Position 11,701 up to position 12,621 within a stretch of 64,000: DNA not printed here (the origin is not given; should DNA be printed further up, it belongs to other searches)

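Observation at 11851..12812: GrlR-like protein + stand-alone RelA/SpoT (alarmone-synthetase-fold) protein: a toxSAS-like cassette inserted between lysA and dapF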

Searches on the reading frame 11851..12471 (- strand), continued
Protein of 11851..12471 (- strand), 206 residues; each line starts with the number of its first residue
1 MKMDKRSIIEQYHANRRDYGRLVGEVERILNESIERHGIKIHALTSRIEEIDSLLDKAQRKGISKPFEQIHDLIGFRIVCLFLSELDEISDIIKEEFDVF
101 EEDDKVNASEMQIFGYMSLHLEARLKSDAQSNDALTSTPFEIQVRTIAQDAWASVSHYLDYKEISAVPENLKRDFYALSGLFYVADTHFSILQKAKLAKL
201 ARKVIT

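Call 52: find_encoding_contigs(protein=P0100, flank=7000, max_places=2)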
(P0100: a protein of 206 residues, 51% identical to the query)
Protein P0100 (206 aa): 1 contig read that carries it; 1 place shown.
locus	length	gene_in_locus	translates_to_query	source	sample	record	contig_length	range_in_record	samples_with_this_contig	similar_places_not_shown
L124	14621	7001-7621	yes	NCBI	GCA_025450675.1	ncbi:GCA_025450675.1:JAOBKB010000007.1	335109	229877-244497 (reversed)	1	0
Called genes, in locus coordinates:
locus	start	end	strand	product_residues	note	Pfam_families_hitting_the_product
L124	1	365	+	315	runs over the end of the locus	PF03328:HpcH_HpaI, PF15617:C-C_Bond_Lyase (faint), PF22484:DUF6986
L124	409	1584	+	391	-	PF08442:ATP-grasp_2, PF13549:ATP-grasp_5, PF24948:Citrate_synth_N, PF00549:Ligase_CoA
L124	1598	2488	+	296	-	PF02629:CoA_binding, PF00549:Ligase_CoA, PF13607:Succ_CoA_lig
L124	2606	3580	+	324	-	PF00389:2-Hacid_dh, PF02826:2-Hacid_dh_C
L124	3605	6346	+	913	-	PF00311:PEPcase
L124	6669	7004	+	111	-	-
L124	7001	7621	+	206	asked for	PF04607:RelA_SpoT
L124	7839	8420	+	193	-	PF00440:TetR_N, PF16925:TetR_C_13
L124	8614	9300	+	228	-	PF02798:GST_N, PF13417:GST_N_3, PF13409:GST_N_2, PF00043:GST_C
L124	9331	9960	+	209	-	PF02798:GST_N, PF13417:GST_N_3, PF13409:GST_N_2, PF00043:GST_C, PF14497:GST_C_3 (weak), PF13410:GST_C_2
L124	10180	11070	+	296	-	PF01758:SBF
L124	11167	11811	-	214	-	PF00484:Pro_CA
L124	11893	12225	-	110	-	PF00034:Cytochrom_C (weak), PF13442:Cytochrome_CBB3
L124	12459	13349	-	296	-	PF00126:HTH_1, PF03466:LysR_substrate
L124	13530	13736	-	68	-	-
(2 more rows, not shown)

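Call 57: search_solved_structures(query=A2, max_evalue=0.1, show_alignments=0)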
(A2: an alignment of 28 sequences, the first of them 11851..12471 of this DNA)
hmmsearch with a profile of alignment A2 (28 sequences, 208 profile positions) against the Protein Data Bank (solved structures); distinct sequences matched with E-value up to 0.1: 20.
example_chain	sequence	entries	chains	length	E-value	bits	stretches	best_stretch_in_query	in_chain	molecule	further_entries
5f2v_V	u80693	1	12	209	1.2e-22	83.5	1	19-177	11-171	GTP pyrophosphokinase YjbM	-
5ded_D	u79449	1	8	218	1.3e-22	83.4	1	18-177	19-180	GTP pyrophosphokinase YjbM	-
5dec_A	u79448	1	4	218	1.6e-22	83.1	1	33-177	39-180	GTP pyrophosphokinase YjbM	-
6fgk_A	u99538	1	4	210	3.2e-22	82.2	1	38-178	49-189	GTP pyrophosphokinase YwaC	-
6ewz_A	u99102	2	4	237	1.6e-19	73.3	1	37-169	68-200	GTP pyrophosphokinase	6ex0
2be3_A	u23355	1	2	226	2e-19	73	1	34-178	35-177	GTP pyrophosphokinase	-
6fgj_A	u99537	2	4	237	2.6e-19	72.6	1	37-169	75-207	GTP pyrophosphokinase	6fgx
3l9d_A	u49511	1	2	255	2.1e-18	69.7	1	35-197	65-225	Putative GTP pyrophosphokinase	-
9erv_A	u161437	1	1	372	2.5e-05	27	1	32-205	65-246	RelA/SpoT family protein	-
7ztb_A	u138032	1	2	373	2.5e-05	27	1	32-205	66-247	RelA/SpoT family protein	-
5xnx_A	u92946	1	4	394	0.0022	20.6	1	22-85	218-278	Bifunctional (p)ppGpp synthase/hydrolase RelA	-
9s6k_B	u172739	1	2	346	0.0026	20.4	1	29-80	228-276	GTP pyrophosphokinase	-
5l3p_z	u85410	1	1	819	0.0082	18.7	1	6-121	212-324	GTP pyrophosphokinase,GTP pyrophosphokinase,GTP pyrophosphokinase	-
1vj7_A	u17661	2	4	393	0.012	18.2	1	7-97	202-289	Bifunctional RELA/SPOT | Bifunctional (p)ppGpp synthase/hydrolase RelA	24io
8pu3_C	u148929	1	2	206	0.022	17.4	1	37-90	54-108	FaRel2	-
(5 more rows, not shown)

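Call 58: predict_structure(alignment_id=A2)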
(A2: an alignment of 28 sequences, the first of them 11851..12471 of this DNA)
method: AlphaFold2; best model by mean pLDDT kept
length: 206 residues; sequences in the alignment: 28
mean_pLDDT: 82.9   pTM: 0.79
mean pLDDT of the five models: 82.9, 81.9, 81.6, 81.6, 79.4
residues with pLDDT >= 90: 79; 70-90: 99; 50-70: 19; < 50: 9
segments of 3 or more residues with pLDDT < 50: 108-113
pLDDT, mean of each block of 10 residues (from residue 1): 84 92 96 93 95 90 87 93 86 95 63 56 81 78 88 76 72 76 79 82 78
secondary structure, 60 per line:
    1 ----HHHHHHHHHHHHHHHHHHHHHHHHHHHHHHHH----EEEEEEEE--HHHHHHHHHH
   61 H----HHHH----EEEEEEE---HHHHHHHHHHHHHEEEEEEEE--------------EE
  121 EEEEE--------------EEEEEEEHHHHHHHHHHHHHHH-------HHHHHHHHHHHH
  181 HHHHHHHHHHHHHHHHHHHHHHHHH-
elements in order: H5-36 E41-48 H51-61 H66-69 E74-80 H84-96 E97-104 E119-125 E140-146 H147-161 H169-205

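Call 63: fold_search(model_id=the predicted structure, library=pdb)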
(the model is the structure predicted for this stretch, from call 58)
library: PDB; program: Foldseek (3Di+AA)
matches with E <= 10: 362; with E <= 0.001: 77
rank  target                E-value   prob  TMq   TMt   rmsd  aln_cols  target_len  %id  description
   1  5dec_B                5.1e-12  1.00  0.65  0.69   4.3       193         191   24  Crystal structure of the small alarmone synthetase 1 from Bacillus subtilis (released 2015-10-28)
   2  5dec_A                7.0e-12  1.00  0.68  0.74   3.8       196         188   24  Crystal structure of the small alarmone synthetase 1 from Bacillus subtilis (released 2015-10-28)
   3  6ex0_A                7.5e-12  1.00  0.70  0.74   3.7       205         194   22  Crystal structure of RelP (SAS2) from Staphylococcus aureus bound to pppGpp in the post-catalytic state (released 2018-01-24)
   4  6fgk_A                1.2e-11  1.00  0.68  0.75   3.6       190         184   26  Crystal structure of the small alarmone synthethase 2 from Bacillus subtilis (released 2018-02-07)
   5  6fgk_D                1.2e-11  1.00  0.69  0.75   3.5       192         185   26  Crystal structure of the small alarmone synthethase 2 from Bacillus subtilis (released 2018-02-07)
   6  5dec_D                1.2e-11  1.00  0.67  0.72   3.8       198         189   24  Crystal structure of the small alarmone synthetase 1 from Bacillus subtilis (released 2015-10-28)
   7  6ewz_B                1.9e-11  1.00  0.68  0.70   4.1       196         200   22  Crystal structure of RelP (SAS2) from Staphylococcus aureus bound to AMPCPP and GTP in the pre-catalytic state (released 2018-01-24)
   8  6fgj_B                1.9e-11  1.00  0.59  0.61   5.8       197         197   25  Crystal structure of the small alarmone synthethase 2 from Staphylococcus aureus (released 2018-02-07)
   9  3l9d_B                2.2e-11  1.00  0.64  0.67   4.7       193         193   26  The Crystal Structure of smu.1046c from Streptococcus mutans UA159 (released 2011-01-12)
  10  6fgj_A                2.5e-11  1.00  0.64  0.67   6.1       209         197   23  Crystal structure of the small alarmone synthethase 2 from Staphylococcus aureus (released 2018-02-07)
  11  5ded_H                3.0e-11  1.00  0.64  0.67   4.6       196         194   24  Crystal structure of the small alarmone synthethase 1 from Bacillus subtilis bound to its product pppGpp (released 2015-10-28)
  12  2be3_A                3.6e-11  1.00  0.70  0.71   3.6       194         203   22  Structure of a GTP Pyrophosphokinase Family Protein from Streptococcus pneumoniae (released 2005-12-06)
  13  6fgk_B                4.1e-11  1.00  0.67  0.74   3.9       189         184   27  Crystal structure of the small alarmone synthethase 2 from Bacillus subtilis (released 2018-02-07)
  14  5ded_C                5.7e-11  1.00  0.62  0.66   4.7       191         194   26  Crystal structure of the small alarmone synthethase 1 from Bacillus subtilis bound to its product pppGpp (released 2015-10-28)
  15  6ex0_B                6.0e-11  1.00  0.70  0.73   3.6       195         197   22  Crystal structure of RelP (SAS2) from Staphylococcus aureus bound to pppGpp in the post-catalytic state (released 2018-01-24)
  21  6fgk_C                9.4e-11  1.00  0.65  0.73   3.7       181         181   28  Crystal structure of the small alarmone synthethase 2 from Bacillus subtilis (released 2018-02-07)
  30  5dec_C                2.9e-10  1.00  0.64  0.71   4.0       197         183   22  Crystal structure of the small alarmone synthetase 1 from Bacillus subtilis (released 2015-10-28)
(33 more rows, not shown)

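Call 76: search_protein_families(library=pfam, proteins=[L001:5182-5568:+, L122:5896-6282:+, L122:6289-6624:+], max_evalue=0.1)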
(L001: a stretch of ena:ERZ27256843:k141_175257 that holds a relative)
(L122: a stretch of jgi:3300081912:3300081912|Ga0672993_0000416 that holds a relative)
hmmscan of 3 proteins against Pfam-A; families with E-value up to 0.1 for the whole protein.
L001:5182-5568:+ (128 aa): 0 families

L122:5896-6282:+ (128 aa): 1 family
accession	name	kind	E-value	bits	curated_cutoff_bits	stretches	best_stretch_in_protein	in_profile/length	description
PF20607.3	DUF6800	-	0.02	15.5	25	0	9-30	17-38/43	Family of unknown function (DUF6800)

L122:6289-6624:+ (111 aa): 0 families

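Call 88: search_protein_families(library=phrogs, proteins=[window:11851-12471:-, L039:5920-6972:+], max_evalue=0.01)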
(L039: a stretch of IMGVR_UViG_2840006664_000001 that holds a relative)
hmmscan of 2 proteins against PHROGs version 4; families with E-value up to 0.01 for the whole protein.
window:11851-12471:- (206 aa): 4 families
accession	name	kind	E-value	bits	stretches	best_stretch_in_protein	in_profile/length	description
phrog_9640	-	unknown function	1.8e-35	123.9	1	5-194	4-202/365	-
phrog_32462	-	unknown function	1.6e-16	61.3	1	38-189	44-200/330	-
phrog_4773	-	unknown function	1.1e-10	42.1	1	29-170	53-196/353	-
phrog_2211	-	unknown function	2.4e-05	24.9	1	112-187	161-229/395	-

L039:5920-6972:+ (350 aa): 4 families
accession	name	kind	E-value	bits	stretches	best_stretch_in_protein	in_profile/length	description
phrog_9640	-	unknown function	6.9e-45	154.9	1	23-252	3-233/365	-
phrog_32462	-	unknown function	6.6e-17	62.5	1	48-219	35-206/330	-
phrog_4773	-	unknown function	5.9e-11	43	1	23-233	32-245/353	-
phrog_2211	-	unknown function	0.00075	19.9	1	74-215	89-235/395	-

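Call 91: search_dna_similar(query=window:11851-12471:-, collection=phages, mode=protein, max_evalue=0.00001, max_rows=20)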
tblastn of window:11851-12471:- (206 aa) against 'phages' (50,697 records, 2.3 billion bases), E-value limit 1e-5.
Records with a match: 27; places in all: 27; records where one place covers at least 80% of the query: 4.
Best place of each record, by identity: <60% 27.
By first word of the organism name: Listeria 10; Bacteriophage 9; Staphylococcus 3; Mycobacterium 2; Vibrio 1; Streptococcus 1; Enterococcus 1.
By host as written in the record: Listeria monocytogenes 10; - 9; Staphylococcus aureus 3; Mycobacterium abscessus GD68 1; Mycobacterium abscessus GD04 1; Vibrio cyclitrophicus 10N.261.45.F7 1; Streptococcus suis LS2Z 1; Enterococcus faecalis 1.
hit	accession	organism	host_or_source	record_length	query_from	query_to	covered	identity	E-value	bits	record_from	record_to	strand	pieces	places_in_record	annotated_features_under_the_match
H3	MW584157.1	Mycobacterium phage prophi68-1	Mycobacterium abscessus GD68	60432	11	189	87%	41.8%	7e-32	127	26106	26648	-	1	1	42: GTP pyrophosphokinase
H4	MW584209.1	Mycobacterium phage prophiGD04-1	Mycobacterium abscessus GD04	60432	11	189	87%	41.8%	7e-32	127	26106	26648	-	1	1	42: GTP pyrophosphokinase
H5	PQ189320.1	Vibrio phage 10N.261.45.F7_PE002A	Vibrio cyclitrophicus 10N.261.45.F7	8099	19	189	83%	39.7%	3e-22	99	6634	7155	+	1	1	hypothetical protein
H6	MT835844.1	Bacteriophage sp.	human fecal samples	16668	23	179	76%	31.7%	2e-10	65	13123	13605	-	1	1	record has no annotation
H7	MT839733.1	Bacteriophage sp.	human fecal samples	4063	7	186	87%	26.0%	3e-7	56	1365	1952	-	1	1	record has no annotation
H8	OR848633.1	Listeria phage LM 4-14-1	Listeria monocytogenes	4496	36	190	75%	27.4%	4e-8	58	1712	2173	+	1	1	record has no annotation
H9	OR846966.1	Listeria phage LM 4-11-1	Listeria monocytogenes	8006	36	190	75%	27.4%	4e-8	58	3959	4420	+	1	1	record has no annotation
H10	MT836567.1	Bacteriophage sp.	human fecal samples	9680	19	163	70%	29.3%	1e-6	54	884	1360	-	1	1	record has no annotation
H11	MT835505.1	Bacteriophage sp.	human fecal samples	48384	40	175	66%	30.7%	5e-7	55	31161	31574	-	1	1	record has no annotation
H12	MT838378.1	Bacteriophage sp.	human fecal samples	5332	41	172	64%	31.3%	1e-11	69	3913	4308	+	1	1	record has no annotation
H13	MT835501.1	Bacteriophage sp.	human fecal samples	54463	41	175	66%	30.2%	4e-7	55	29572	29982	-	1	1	record has no annotation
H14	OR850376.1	Staphylococcus phage SA 1298 Kay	Staphylococcus aureus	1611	41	190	73%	26.6%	3e-8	58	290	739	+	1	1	record has no annotation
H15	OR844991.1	Staphylococcus phage SA 1306 Kay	Staphylococcus aureus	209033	41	190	73%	26.6%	4e-8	58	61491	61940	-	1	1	record has no annotation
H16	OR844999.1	Staphylococcus phage SA 1306 Kay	Staphylococcus aureus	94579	41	162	59%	32.5%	5e-8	58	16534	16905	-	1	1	record has no annotation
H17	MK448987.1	Streptococcus phage Javan576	Streptococcus suis LS2Z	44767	36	186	73%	26.0%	1e-6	54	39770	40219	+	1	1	GTP pyrophosphokinase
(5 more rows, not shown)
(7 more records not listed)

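Call 94: get_annotated_region(hit=H3, flank=3000)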
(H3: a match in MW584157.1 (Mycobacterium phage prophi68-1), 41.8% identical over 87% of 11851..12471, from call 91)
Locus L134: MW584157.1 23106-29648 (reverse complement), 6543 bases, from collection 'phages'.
description: Mycobacterium phage prophi68-1, complete genome.
organism: Mycobacterium phage prophi68-1 (NCBI taxid 2813220)
taxonomy: Viruses; Duplodnaviria; Heunggongvirae; Uroviricota; Caudoviricetes
host: Mycobacterium abscessus GD68; source: -; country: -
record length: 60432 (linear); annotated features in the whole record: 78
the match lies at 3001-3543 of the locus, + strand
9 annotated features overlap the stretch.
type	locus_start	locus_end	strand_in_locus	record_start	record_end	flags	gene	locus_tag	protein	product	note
CDS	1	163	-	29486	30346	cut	48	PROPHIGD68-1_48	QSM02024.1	methyltransferase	-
CDS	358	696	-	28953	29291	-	47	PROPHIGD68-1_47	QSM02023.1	HNH endonuclease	-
CDS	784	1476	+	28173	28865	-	46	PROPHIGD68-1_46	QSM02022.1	hypothetical protein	-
CDS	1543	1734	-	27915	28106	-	45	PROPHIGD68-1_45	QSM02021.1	hypothetical protein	-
CDS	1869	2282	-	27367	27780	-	44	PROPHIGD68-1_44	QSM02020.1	hypothetical protein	-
CDS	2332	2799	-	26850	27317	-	43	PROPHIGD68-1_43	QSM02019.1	holin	-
CDS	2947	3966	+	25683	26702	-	42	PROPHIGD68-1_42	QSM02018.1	GTP pyrophosphokinase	-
CDS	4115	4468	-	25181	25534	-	41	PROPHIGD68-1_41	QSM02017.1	hypothetical protein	-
CDS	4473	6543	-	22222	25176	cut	40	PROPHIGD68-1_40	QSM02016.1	membrane protein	-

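Call 95: get_annotated_region(hit=H5, flank=4000)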
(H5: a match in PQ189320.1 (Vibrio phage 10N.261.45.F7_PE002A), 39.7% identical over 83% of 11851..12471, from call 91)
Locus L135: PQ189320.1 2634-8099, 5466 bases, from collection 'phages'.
description: Vibrio phage 10N.261.45.F7_PE002A, complete genome.
organism: Vibrio phage 10N.261.45.F7_PE002A (NCBI taxid 3385300)
taxonomy: Viruses; Monodnaviria; Loebvirae; Hofneiviricota; Faserviricetes; Tubulavirales
host: Vibrio cyclitrophicus 10N.261.45.F7; source: seawater; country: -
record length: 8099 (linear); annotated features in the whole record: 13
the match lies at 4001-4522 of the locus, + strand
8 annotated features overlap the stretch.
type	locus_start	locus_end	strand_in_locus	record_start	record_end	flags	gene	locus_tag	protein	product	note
CDS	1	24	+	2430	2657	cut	-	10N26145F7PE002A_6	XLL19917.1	hypothetical protein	-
CDS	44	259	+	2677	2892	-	-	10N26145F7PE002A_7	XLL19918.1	hypothetical protein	Vpf81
CDS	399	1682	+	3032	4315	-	-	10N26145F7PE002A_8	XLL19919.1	hypothetical protein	-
CDS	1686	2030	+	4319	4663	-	-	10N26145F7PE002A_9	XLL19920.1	hypothetical protein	ACE_VIBCH_Accessory_cholera_enterotoxin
CDS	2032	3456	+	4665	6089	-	-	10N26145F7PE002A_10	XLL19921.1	hypothetical protein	G1P_BPPHL_Gene_1_protein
CDS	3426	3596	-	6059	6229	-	-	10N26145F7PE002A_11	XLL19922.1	hypothetical protein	-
CDS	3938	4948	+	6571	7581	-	-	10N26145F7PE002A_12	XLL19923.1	hypothetical protein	Nucleotidyltransferase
CDS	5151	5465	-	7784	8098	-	-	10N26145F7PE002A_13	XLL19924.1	hypothetical protein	putative_transcription_regulator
